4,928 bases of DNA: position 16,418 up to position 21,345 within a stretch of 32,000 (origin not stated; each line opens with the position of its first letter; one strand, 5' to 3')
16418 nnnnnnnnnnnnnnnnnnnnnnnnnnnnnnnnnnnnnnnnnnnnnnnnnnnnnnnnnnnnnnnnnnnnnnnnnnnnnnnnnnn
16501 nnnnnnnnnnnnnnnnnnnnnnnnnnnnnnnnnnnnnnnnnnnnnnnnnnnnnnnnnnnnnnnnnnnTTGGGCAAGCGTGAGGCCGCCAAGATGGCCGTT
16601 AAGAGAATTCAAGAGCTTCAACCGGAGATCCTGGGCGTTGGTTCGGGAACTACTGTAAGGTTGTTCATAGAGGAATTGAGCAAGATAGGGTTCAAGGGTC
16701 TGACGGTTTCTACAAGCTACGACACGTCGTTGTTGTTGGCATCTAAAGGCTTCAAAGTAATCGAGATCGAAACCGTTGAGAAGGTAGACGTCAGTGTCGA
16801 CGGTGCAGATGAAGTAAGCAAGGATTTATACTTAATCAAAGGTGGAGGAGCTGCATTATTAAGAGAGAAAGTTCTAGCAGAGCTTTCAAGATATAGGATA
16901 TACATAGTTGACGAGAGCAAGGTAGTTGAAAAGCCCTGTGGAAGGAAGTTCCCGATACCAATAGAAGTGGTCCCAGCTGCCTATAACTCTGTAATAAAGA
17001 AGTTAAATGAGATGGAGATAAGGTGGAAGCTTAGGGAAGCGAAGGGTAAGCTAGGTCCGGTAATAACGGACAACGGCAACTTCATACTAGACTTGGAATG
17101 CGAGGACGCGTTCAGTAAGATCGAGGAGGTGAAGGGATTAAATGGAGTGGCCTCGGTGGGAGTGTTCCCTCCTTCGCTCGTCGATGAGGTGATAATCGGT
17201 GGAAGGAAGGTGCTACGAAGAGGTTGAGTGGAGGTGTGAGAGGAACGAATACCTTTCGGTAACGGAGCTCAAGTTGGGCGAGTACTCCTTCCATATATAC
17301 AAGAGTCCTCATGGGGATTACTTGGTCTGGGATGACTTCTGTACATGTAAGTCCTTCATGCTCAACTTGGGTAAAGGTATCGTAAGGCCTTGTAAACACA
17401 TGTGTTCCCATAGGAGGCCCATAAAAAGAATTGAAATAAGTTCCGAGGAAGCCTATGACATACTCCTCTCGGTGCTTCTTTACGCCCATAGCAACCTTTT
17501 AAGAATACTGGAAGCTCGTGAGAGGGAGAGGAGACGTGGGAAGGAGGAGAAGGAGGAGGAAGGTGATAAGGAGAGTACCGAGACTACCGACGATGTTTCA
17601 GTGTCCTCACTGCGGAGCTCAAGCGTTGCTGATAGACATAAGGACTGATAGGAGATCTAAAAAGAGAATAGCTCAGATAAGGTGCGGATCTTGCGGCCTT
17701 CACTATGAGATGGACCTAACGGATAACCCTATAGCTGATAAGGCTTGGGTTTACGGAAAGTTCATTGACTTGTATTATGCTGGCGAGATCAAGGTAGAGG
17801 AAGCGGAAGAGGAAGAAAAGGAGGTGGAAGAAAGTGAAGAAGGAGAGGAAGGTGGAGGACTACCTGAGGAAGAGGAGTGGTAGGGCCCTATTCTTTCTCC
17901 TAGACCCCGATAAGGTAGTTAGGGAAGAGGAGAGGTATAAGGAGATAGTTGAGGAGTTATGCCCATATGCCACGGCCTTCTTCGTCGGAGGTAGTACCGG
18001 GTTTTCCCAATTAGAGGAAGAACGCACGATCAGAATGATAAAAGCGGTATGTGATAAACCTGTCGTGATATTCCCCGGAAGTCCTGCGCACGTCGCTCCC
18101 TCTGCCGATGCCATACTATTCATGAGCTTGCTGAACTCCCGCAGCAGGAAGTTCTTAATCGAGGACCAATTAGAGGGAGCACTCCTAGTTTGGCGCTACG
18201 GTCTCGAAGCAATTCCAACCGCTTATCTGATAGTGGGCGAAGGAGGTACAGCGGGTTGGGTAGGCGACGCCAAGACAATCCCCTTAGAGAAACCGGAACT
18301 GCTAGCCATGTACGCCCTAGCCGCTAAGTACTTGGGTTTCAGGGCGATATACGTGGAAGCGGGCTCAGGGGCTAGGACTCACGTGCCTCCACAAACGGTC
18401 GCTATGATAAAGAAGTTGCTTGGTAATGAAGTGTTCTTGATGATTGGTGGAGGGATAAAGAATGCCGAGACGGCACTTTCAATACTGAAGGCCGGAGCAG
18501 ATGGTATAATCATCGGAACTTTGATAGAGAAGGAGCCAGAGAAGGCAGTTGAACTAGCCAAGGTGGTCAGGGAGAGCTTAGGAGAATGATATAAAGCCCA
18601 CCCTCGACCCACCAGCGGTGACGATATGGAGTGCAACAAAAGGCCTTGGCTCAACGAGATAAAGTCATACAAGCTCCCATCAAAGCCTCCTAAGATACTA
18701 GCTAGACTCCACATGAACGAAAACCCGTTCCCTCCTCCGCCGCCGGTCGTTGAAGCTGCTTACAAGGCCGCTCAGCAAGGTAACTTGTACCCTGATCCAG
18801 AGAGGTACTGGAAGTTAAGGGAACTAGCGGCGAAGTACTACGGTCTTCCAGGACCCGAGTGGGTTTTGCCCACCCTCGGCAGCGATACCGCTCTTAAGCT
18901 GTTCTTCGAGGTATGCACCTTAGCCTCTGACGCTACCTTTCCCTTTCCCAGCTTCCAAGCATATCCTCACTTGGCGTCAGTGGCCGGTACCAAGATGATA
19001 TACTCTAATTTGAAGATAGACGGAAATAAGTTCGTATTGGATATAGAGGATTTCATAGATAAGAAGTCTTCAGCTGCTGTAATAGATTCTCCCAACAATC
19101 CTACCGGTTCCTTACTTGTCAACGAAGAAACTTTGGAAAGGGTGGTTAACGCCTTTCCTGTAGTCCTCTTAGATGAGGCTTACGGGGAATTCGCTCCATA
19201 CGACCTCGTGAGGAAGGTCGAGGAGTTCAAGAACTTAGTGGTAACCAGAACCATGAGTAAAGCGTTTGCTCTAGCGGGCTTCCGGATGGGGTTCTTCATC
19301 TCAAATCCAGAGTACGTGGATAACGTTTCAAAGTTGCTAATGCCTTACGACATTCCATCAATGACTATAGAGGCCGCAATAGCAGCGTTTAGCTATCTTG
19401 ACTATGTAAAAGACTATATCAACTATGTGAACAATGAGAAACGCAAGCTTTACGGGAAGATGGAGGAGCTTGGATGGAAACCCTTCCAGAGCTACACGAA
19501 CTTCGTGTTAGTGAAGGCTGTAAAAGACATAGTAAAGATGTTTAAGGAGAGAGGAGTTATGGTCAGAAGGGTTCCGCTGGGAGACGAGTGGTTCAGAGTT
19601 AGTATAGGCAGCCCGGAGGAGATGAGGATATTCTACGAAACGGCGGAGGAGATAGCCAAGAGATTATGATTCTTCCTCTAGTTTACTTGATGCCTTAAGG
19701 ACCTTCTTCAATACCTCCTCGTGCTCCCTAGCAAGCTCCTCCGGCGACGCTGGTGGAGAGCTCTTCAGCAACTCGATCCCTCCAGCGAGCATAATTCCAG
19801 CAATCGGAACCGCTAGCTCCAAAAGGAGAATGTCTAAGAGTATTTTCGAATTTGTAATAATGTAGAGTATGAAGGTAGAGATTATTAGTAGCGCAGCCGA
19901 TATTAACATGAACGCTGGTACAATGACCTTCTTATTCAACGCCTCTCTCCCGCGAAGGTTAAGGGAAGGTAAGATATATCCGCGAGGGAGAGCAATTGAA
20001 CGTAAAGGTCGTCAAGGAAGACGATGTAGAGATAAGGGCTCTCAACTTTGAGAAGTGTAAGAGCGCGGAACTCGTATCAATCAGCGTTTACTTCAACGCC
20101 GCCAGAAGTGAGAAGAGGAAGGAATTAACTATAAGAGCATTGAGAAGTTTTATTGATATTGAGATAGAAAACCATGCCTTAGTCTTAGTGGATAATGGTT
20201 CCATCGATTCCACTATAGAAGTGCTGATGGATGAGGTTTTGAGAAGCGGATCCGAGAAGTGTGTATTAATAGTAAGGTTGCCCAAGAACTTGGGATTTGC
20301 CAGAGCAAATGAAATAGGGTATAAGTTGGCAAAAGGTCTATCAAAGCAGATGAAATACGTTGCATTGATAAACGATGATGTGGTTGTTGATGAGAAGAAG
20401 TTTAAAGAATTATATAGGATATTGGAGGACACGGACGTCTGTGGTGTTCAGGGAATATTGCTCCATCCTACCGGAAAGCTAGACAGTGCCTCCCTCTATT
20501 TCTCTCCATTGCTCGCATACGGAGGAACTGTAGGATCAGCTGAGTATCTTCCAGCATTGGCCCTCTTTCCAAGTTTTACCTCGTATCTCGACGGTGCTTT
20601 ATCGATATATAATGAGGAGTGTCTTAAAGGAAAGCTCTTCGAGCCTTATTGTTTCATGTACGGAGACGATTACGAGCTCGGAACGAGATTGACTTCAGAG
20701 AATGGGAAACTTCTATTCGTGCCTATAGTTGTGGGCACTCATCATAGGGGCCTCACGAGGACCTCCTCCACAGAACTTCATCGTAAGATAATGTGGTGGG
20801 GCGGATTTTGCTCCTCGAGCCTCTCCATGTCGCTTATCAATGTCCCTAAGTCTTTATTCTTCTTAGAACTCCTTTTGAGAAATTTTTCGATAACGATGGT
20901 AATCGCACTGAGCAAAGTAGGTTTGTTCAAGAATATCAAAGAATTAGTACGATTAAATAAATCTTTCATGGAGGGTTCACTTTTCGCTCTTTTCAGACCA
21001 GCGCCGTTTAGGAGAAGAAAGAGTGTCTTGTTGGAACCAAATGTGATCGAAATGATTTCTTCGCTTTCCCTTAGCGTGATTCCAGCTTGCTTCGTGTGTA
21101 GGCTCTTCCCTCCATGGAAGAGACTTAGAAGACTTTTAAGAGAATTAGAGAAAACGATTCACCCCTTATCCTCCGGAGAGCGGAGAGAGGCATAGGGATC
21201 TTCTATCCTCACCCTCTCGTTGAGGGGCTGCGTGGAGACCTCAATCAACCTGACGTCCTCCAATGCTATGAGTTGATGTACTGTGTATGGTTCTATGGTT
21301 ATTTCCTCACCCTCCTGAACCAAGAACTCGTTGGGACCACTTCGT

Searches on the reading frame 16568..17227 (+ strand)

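Call 8: search_protein_families(library=pfam, proteins=[window:16568-17227:+], max_evalue=0.001)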
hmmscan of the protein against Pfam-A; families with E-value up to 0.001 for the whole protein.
window:16568-17227:+ (219 aa): 1 family
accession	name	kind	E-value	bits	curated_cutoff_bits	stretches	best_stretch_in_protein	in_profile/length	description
PF06026.20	Rib_5-P_isom_A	-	1e-51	175.4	26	1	46-213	2-171/173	Ribose 5-phosphate isomerase A (phosphoriboisomerase A)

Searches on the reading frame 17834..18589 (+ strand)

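Call 8: search_protein_families(library=pfam, proteins=[window:17834-18589:+], max_evalue=0.001)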
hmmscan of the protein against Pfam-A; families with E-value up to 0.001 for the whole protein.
window:17834-18589:+ (251 aa): 3 families
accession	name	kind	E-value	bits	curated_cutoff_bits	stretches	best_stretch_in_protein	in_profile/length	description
PF01884.23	PcrB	-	1.7e-47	162.3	23.9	1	20-240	9-220/226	PcrB family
PF00977.27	His_biosynth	-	1.9e-06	27.9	23.6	1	186-244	59-118/228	Histidine biosynthesis protein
PF00290.26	Trp_syntA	-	0.00076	18.9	27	0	178-242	176-240/259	Tryptophan synthase alpha chain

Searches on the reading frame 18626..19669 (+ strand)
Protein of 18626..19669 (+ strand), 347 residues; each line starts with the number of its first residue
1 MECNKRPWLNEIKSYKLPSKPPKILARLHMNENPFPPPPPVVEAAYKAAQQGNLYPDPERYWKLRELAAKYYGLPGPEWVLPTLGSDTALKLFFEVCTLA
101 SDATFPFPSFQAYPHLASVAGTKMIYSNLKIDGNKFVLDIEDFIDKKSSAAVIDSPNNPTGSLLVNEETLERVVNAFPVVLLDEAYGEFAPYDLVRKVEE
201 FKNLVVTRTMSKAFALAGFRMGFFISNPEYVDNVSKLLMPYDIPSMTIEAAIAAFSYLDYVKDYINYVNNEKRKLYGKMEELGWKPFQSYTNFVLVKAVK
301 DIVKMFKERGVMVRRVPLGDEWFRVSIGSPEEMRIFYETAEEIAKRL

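Call 9: search_protein_families(library=pfam, proteins=[window:18626-19669:+], max_evalue=0.001)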
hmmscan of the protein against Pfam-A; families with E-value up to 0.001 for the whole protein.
window:18626-19669:+ (347 aa): 1 family
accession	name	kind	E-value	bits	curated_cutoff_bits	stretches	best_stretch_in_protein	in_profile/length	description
PF00155.27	Aminotran_1_2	-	4.7e-42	144.9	19.7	1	27-336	5-357/361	Aminotransferase class I and II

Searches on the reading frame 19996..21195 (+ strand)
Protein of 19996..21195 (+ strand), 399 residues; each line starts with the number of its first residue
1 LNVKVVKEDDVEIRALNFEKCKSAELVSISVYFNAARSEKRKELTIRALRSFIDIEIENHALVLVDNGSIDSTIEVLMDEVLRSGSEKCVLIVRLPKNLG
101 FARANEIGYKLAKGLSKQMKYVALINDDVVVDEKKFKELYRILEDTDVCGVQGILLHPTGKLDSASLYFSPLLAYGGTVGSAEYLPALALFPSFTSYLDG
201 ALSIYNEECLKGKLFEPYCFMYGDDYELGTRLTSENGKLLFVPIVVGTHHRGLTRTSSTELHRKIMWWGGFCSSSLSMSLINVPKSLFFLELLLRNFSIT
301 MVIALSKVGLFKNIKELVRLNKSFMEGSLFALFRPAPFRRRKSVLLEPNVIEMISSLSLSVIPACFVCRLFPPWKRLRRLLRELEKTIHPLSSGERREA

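Call 9: search_protein_families(library=pfam, proteins=[window:19996-21195:+], max_evalue=0.001)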
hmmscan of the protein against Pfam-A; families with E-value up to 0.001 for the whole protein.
window:19996-21195:+ (399 aa): 3 families
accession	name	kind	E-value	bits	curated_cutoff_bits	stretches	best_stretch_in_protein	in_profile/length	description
PF00535.33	Glycos_transf_2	-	4e-12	46.8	23.3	1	43-154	11-114/168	Glycosyl transferase family 2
PF13641.12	Glyco_tranf_2_3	-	7.9e-07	29.8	27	1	47-250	18-212/230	Glycosyltransferase like family 2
PF13632.12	Glyco_trans_2_3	-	0.00059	20.1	27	0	222-302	96-173/198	Glycosyl transferase family group 2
